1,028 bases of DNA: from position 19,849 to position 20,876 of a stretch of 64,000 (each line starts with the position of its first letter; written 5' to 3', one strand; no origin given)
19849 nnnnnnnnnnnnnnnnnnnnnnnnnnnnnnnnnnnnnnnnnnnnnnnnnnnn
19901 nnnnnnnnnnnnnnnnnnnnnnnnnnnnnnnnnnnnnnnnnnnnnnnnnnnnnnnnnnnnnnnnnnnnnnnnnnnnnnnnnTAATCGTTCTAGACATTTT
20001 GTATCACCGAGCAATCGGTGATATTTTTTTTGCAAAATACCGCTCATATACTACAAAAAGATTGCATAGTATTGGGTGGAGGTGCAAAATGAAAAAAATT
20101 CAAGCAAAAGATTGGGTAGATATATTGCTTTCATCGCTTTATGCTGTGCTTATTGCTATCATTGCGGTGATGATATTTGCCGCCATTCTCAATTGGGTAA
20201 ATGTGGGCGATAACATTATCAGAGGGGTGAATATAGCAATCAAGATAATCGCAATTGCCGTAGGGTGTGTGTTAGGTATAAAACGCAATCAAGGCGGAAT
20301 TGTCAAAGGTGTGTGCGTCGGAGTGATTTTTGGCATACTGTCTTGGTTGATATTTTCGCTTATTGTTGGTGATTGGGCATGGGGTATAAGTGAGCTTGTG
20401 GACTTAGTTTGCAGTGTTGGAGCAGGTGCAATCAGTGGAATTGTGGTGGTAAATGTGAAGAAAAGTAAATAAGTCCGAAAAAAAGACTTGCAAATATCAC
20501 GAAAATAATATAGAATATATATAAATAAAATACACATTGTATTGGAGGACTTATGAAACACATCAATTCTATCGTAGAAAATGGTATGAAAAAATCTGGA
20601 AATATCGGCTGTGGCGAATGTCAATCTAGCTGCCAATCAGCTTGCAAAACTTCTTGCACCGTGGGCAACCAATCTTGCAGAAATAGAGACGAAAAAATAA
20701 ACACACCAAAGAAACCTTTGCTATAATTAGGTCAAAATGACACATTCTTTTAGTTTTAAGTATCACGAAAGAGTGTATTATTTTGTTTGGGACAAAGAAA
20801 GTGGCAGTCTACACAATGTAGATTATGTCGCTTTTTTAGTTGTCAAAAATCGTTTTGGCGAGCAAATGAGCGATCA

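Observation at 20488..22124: Unlisted 57-codon SCIFF-type six-Cys peptide gene plus radical SAM/SPASM maturase, with an atypical basic C-terminal tail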

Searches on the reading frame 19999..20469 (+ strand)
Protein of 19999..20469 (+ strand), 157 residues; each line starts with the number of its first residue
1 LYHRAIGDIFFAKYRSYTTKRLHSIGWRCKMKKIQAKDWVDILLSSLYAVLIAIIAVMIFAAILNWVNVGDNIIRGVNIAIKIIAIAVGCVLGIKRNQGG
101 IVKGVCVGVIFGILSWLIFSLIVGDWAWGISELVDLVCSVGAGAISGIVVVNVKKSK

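Call 3: search_protein_families(library=ncbifam, proteins=[window:19999-20469:+], max_evalue=0.01)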
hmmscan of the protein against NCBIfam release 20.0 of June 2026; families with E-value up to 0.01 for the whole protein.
window:19999-20469:+ (157 aa): 2 families
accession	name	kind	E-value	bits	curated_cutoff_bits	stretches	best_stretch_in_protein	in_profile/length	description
TIGR04086.1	TIGR04086_membr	hypoth_equivalog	2.8e-10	40.3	30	1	42-152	3-114/115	TIGR04086 family membrane protein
NF006249.0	PRK08387.1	equivalog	0.0033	17.8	111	1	24-89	53-116/133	putative monovalent cation/H+ antiporter subunit B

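Call 4: search_protein_families(library=pfam, proteins=[window:19999-20469:+], max_evalue=0.01)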
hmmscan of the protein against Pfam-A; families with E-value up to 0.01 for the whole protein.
window:19999-20469:+ (157 aa): 1 family
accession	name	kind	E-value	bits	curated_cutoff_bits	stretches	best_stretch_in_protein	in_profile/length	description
PF12670.12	DUF3792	-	1.8e-10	41.4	31.3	1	41-149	4-114/115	Protein of unknown function (DUF3792)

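Call 43: search_protein_families(library=pfam, proteins=[window:20089-20469:+], max_evalue=0.1)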
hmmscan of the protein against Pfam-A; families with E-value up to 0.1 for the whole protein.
window:20089-20469:+ (127 aa): 2 families
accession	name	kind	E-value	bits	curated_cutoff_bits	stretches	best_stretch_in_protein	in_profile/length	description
PF12670.12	DUF3792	-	9.5e-11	42.3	31.3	1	11-119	4-114/115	Protein of unknown function (DUF3792)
PF00122.25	E1-E2_ATPase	-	0.033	14.1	28.1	1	10-64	111-165/181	E1-E2 ATPase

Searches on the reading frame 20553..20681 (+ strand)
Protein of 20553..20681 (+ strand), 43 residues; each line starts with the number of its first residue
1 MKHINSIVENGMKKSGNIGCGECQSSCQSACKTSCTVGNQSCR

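Call 17: search_protein_representatives(protein=window:20553-20681:+)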
Query: 43 residues. Proteins with E-value up to 0.001 (for the whole library): 1144; up to 1e-10: 10; up to 1e-30: 0. The best 150 are listed.
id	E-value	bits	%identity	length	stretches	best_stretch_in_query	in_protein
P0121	1.0e-14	68.5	74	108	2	14-42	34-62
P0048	2.3e-14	67.4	81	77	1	1-43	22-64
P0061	1.5e-12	61.9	76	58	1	1-42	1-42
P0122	3.5e-12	60.7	70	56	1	1-43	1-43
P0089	3.9e-12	60.6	70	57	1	1-43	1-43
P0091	2.6e-11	58.0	76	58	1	1-42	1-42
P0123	2.9e-11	57.9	73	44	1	1-42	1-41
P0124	3.5e-11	57.6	67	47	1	1-43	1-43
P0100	6.3e-11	56.9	76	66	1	1-43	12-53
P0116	9.3e-11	56.4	67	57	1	1-43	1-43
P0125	1.1e-10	56.2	71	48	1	1-42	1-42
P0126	1.1e-10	56.1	67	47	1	1-43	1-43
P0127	1.3e-10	55.9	64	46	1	1-42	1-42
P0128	1.4e-10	55.8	67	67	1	1-43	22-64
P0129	1.4e-10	55.8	74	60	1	1-42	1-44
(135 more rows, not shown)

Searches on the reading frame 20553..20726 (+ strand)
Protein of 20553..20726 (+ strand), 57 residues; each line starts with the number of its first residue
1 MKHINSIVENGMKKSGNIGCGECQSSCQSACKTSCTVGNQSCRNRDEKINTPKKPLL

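Call 3: search_protein_families(library=ncbifam, proteins=[window:20553-20723:+], max_evalue=0.01)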
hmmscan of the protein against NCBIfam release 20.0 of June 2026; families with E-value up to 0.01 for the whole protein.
window:20553-20723:+ (57 aa): 1 family
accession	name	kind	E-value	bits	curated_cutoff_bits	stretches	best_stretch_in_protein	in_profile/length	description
TIGR03973.1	six_Cys_in_45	equivalog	2.2e-18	65.9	50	1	2-43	1-43/43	six-cysteine ranthipeptide SCIFF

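Call 4: search_protein_families(library=pfam, proteins=[window:20553-20723:+], max_evalue=0.01)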
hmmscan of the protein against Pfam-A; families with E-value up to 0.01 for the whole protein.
window:20553-20723:+ (57 aa): 1 family
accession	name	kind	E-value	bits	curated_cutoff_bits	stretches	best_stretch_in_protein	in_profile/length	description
PF13165.11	SCIFF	-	1.2e-18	67.2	27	1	2-44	1-44/44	Six-cysteine peptide SCIFF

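Call 5: find_homologous_proteins(query=window:20553-20723:+, max_evalue=0.001)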
Query seq(57 aa) (57 aa): 2720 proteins with E <= 0.001 among 2746 candidates; the best 120 are listed.
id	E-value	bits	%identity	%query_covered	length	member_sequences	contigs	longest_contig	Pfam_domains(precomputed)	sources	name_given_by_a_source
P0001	1.4e-27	111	91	100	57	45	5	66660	PF13165.12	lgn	-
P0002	4.4e-26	107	89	100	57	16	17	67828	PF13165.12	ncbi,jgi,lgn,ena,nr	ncbi:MAG: six-cysteine ranthipeptide SCIFF [Clostridia bacterium]|nr:six-cysteine ranthipeptide SCIF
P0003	7.2e-26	106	89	100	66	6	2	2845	PF13165.12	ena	-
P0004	9.9e-26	105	89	100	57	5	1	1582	PF13165.12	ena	-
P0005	1.7e-25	105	84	100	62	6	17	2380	PF13165.12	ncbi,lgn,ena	-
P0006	2.0e-25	104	86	100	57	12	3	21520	PF13165.12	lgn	-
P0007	3.6e-25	104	86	100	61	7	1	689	PF13165.12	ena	-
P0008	4.3e-25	103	86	100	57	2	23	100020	PF13165.12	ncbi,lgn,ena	-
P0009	7.9e-25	103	84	100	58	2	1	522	PF13165.12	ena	-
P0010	8.4e-25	102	84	100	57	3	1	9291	PF13165.12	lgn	-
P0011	1.3e-24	102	86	100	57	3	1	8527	PF13165.12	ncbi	-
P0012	1.4e-24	102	84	100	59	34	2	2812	PF13165.12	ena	-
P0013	1.5e-24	102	84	100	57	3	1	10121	PF13165.12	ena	-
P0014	1.5e-24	102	81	100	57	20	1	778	PF13165.12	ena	-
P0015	5.9e-24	100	84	100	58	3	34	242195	PF13165.12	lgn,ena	-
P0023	6.8e-23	97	77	100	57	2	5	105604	PF13165.12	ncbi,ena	-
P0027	1.6e-22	95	78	100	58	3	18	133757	PF13165.12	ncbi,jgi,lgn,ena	-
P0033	8.1e-21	90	74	100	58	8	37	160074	PF13165.12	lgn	-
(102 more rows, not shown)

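Call 19: find_encoding_contigs(protein=window:20553-20726:+, flank=6000, max_places=6)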
Protein window:20553-20726:+ (57 aa): 2 contigs read that carry it; 2 places shown.
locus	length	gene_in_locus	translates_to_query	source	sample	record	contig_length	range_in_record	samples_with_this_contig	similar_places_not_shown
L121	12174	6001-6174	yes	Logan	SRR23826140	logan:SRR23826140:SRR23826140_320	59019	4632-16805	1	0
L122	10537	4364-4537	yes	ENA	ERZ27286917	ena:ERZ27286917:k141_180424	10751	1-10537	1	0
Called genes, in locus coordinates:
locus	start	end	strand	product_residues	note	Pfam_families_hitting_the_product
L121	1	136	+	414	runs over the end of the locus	PF00171:Aldedh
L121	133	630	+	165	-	PF02075:RuvC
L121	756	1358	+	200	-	PF01330:RuvA_N, PF00633:HHH (faint), PF14520:HHH_5, PF07499:RuvA_C (weak)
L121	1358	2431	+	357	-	PF05673:DUF815 (faint), PF20030:bpMoxR (faint), PF05496:RuvB_N, PF00004:AAA, PF07728:AAA_5, PF13173:AAA_14 (weak), PF17864:AAA_lid_4, PF05491:WHD_RuvB, +2 more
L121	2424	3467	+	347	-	PF02547:Queuosine_synth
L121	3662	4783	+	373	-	PF01702:TGT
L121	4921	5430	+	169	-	PF02699:YajC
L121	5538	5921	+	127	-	PF12670:DUF3792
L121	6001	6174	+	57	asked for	PF13165:SCIFF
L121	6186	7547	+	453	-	PF04055:Radical_SAM, PF13353:Fer4_12, PF13186:SPASM (weak)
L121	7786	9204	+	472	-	PF21760:SecD_1st, PF22599:SecDF_P1_head, PF02355:SecD_SecF_C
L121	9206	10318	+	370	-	PF02355:SecD_SecF_C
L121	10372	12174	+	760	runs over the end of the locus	PF01368:DHH, PF02272:DHHA1, PF17768:RecJ_OB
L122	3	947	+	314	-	?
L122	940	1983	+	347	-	PF02547:Queuosine_synth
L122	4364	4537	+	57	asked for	PF13165:SCIFF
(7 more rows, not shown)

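Call 20: find_encoding_contigs(protein=P0002, flank=6000, max_places=5)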
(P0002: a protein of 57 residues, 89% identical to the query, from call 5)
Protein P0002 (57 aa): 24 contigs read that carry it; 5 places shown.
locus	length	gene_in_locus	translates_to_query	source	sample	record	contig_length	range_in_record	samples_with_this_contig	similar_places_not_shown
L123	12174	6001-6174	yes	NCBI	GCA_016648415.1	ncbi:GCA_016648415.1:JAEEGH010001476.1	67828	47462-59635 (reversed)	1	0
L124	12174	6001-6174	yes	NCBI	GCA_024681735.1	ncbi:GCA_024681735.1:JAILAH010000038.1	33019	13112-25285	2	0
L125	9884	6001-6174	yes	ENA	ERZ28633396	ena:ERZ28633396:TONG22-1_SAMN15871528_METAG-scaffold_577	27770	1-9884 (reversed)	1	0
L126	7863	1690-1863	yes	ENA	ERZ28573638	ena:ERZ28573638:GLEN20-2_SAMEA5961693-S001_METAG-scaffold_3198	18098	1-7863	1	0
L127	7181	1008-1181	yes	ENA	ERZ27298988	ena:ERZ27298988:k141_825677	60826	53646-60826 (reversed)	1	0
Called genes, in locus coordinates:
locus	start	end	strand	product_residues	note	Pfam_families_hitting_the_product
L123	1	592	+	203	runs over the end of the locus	PF01330:RuvA_N, PF00416:Ribosomal_S13 (faint), PF00633:HHH (faint), PF12836:HHH_3 (faint), PF21176:RecR_HhH (faint), PF02371:Transposase_20 (faint), PF14520:HHH_5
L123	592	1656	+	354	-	PF06068:TIP49 (faint), PF01078:Mg_chelatase (faint), PF05496:RuvB_N, PF00004:AAA, PF07728:AAA_5 (weak), PF17864:AAA_lid_4, PF05491:WHD_RuvB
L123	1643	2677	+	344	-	PF02547:Queuosine_synth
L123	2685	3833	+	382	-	PF01702:TGT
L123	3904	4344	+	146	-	PF02699:YajC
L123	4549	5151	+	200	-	-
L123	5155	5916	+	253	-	PF13240:Zn_Ribbon_1 (weak)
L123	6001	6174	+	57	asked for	PF13165:SCIFF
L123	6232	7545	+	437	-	PF04055:Radical_SAM, PF13353:Fer4_12, PF13186:SPASM (weak)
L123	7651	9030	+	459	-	PF21760:SecD_1st, PF22599:SecDF_P1_head, PF00873:ACR_tran (weak), PF02355:SecD_SecF_C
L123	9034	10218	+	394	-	PF02355:SecD_SecF_C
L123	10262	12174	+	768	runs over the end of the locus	PF01368:DHH, PF02272:DHHA1, PF17768:RecJ_OB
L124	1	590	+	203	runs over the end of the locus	PF01330:RuvA_N, PF00416:Ribosomal_S13 (faint), PF00633:HHH (faint), PF12836:HHH_3 (faint), PF21176:RecR_HhH (faint), PF02371:Transposase_20 (faint), PF14520:HHH_5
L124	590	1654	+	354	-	PF06068:TIP49 (faint), PF01078:Mg_chelatase (faint), PF05496:RuvB_N, PF00004:AAA, PF07728:AAA_5 (weak), PF17864:AAA_lid_4, PF05491:WHD_RuvB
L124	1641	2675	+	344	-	PF02547:Queuosine_synth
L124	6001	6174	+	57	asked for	PF13165:SCIFF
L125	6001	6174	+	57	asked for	PF13165:SCIFF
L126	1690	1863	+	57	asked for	PF13165:SCIFF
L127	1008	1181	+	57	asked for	PF13165:SCIFF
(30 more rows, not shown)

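Call 22: find_encoding_contigs(protein=P0008, flank=6000, max_places=1)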
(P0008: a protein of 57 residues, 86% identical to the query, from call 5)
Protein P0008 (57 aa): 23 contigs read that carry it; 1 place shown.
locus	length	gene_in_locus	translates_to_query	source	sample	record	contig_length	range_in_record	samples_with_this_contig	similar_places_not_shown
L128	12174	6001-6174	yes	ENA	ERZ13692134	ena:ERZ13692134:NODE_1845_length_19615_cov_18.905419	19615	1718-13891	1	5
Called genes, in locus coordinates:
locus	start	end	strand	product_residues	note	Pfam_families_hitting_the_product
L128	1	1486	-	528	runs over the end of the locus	PF08279:HTH_11, PF13280:WYL, PF25583:WCX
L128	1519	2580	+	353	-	PF05673:DUF815 (faint), PF01078:Mg_chelatase (faint), PF05496:RuvB_N, PF13191:AAA_16 (faint), PF00004:AAA, PF07728:AAA_5, PF17864:AAA_lid_4, PF05491:WHD_RuvB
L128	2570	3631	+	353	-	PF02547:Queuosine_synth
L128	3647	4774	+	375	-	PF01702:TGT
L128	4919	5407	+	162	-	PF02699:YajC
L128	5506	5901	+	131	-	PF12670:DUF3792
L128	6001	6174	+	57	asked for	PF13165:SCIFF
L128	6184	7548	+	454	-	PF04055:Radical_SAM, PF13353:Fer4_12, PF13186:SPASM (weak)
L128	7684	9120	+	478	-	PF21760:SecD_1st, PF22599:SecDF_P1_head, PF03176:MMPL, PF02355:SecD_SecF_C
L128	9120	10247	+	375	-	PF02355:SecD_SecF_C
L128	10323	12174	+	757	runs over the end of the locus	PF01368:DHH, PF02272:DHHA1, PF17768:RecJ_OB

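Call 23: find_encoding_contigs(protein=P0015, flank=6000, max_places=1)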
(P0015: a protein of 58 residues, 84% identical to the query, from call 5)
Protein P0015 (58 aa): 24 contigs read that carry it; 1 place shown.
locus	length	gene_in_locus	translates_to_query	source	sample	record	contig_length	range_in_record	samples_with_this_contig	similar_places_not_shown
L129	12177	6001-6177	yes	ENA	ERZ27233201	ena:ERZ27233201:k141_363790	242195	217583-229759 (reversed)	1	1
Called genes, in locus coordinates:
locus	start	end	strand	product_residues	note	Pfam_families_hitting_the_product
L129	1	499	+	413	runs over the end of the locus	PF00171:Aldedh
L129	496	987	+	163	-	PF02075:RuvC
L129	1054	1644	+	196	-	PF01330:RuvA_N, PF00416:Ribosomal_S13 (faint), PF00633:HHH (faint), PF14520:HHH_5, PF21176:RecR_HhH (faint)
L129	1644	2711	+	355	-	PF06068:TIP49 (faint), PF01078:Mg_chelatase (faint), PF05496:RuvB_N, PF00004:AAA, PF07728:AAA_5, PF13173:AAA_14 (faint), PF17864:AAA_lid_4, PF05491:WHD_RuvB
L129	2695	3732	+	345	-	PF02547:Queuosine_synth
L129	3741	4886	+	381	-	PF01702:TGT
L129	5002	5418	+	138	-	PF02699:YajC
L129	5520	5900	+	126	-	PF12670:DUF3792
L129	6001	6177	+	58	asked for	PF13165:SCIFF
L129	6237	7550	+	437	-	PF04055:Radical_SAM, PF13353:Fer4_12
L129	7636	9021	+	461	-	PF21760:SecD_1st, PF22599:SecDF_P1_head, PF03176:MMPL, PF02355:SecD_SecF_C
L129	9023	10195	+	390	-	PF02355:SecD_SecF_C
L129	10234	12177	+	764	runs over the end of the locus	PF01368:DHH, PF02272:DHHA1, PF17768:RecJ_OB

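Call 24: find_encoding_contigs(protein=P0023, flank=6000, max_places=1)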
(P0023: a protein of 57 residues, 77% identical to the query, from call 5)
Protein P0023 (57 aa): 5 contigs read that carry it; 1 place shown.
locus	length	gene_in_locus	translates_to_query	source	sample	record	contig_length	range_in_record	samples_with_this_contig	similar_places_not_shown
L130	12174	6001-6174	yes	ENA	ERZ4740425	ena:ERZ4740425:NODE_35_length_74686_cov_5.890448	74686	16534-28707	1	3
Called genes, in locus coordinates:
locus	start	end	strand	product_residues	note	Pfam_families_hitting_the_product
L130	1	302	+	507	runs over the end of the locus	PF12673:SipL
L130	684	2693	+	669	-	PF13855:LRR_8 (faint), PF13306:LRR_5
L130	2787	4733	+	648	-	PF09479:Flg_new, PF13306:LRR_5, PF12799:LRR_4 (faint), PF13855:LRR_8 (faint), PF13306:LRR_5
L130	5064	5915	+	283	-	PF00288:GHMP_kinases_N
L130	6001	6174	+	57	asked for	PF13165:SCIFF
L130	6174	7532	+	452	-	PF04055:Radical_SAM, PF13353:Fer4_12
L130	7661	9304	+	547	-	PF21760:SecD_1st (weak), PF22599:SecDF_P1_head, PF02355:SecD_SecF_C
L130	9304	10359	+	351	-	PF02355:SecD_SecF_C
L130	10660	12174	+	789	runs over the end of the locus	PF01368:DHH, PF02272:DHHA1, PF17768:RecJ_OB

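Call 25: find_encoding_contigs(protein=P0027, flank=6000, max_places=1)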
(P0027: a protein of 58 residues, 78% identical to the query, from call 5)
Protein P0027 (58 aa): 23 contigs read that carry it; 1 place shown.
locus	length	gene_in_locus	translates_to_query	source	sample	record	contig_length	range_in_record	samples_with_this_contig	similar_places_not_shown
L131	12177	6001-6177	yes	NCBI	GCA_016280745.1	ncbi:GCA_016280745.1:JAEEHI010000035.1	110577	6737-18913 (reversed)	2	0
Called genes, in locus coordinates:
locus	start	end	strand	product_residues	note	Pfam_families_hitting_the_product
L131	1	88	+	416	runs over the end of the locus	PF13304:AAA_21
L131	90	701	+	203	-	PF13707:RloB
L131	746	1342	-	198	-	PF01741:MscL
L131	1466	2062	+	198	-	PF01330:RuvA_N, PF00633:HHH (faint), PF14520:HHH_5, PF21176:RecR_HhH (faint), PF07499:RuvA_C (weak)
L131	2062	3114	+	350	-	PF05673:DUF815 (faint), PF01078:Mg_chelatase (faint), PF05496:RuvB_N, PF00004:AAA, PF00910:RNA_helicase (weak), PF07728:AAA_5, PF17864:AAA_lid_4, PF05491:WHD_RuvB, +1 more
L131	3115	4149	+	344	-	PF02547:Queuosine_synth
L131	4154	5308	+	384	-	PF01702:TGT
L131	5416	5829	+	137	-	PF02699:YajC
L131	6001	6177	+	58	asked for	PF13165:SCIFF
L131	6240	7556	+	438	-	PF04055:Radical_SAM, PF13353:Fer4_12, PF13186:SPASM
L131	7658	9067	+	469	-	PF21760:SecD_1st, PF22599:SecDF_P1_head, PF02355:SecD_SecF_C, PF03176:MMPL (weak)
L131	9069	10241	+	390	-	PF02355:SecD_SecF_C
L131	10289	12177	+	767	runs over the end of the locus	PF01368:DHH, PF02272:DHHA1, PF17768:RecJ_OB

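Call 26: find_encoding_contigs(protein=P0033, flank=6000, max_places=1)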
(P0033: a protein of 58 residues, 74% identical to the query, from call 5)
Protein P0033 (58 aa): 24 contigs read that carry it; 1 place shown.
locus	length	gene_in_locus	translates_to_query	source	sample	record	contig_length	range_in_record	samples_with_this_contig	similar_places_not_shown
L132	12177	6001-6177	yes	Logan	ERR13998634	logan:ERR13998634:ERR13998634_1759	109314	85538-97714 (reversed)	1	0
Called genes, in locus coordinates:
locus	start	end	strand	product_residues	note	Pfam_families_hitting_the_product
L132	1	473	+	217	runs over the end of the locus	PF06177:QueT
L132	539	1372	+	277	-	PF04294:VanW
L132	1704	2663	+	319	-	PF01699:Na_Ca_ex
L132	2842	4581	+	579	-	PF02878:PGM_PMM_I, PF02879:PGM_PMM_II, PF02880:PGM_PMM_III, PF00408:PGM_PMM_IV (faint)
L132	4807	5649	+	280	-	PF00288:GHMP_kinases_N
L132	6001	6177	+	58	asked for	PF13165:SCIFF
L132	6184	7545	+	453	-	PF04055:Radical_SAM, PF13353:Fer4_12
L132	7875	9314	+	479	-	PF22599:SecDF_P1_head, PF02355:SecD_SecF_C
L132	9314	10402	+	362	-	PF07549:Sec_GG (weak), PF02355:SecD_SecF_C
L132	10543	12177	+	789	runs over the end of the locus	PF01368:DHH, PF02272:DHHA1, PF17768:RecJ_OB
